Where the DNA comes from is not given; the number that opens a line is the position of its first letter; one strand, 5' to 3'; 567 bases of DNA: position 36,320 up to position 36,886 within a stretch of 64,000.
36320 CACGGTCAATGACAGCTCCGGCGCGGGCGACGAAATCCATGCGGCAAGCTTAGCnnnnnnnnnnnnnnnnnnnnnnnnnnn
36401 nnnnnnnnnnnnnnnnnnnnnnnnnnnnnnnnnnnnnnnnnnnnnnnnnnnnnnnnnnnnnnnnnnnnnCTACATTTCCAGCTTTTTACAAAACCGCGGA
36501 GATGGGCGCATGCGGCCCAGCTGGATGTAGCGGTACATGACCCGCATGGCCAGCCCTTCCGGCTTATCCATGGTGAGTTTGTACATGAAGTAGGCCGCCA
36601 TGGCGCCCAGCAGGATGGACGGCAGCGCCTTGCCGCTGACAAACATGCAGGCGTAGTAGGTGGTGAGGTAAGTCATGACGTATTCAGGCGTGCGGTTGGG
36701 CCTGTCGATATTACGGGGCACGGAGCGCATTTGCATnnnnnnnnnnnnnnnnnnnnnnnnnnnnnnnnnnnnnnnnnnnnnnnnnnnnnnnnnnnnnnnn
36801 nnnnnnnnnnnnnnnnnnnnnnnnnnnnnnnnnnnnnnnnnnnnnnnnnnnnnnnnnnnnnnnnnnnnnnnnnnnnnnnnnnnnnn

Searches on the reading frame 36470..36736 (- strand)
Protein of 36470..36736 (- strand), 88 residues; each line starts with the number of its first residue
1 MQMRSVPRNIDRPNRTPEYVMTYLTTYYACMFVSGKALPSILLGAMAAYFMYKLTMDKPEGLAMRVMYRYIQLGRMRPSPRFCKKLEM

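Call 72: search_protein_families(library=pfam, proteins=[window:36470-36736:-], max_evalue=5)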
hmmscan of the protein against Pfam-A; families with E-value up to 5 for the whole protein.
window:36470-36736:- (88 aa): 1 family
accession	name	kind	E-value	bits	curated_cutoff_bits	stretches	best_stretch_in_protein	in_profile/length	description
PF07178.16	TraL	-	0.00045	20.9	24.4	1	6-77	3-79/90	TraL protein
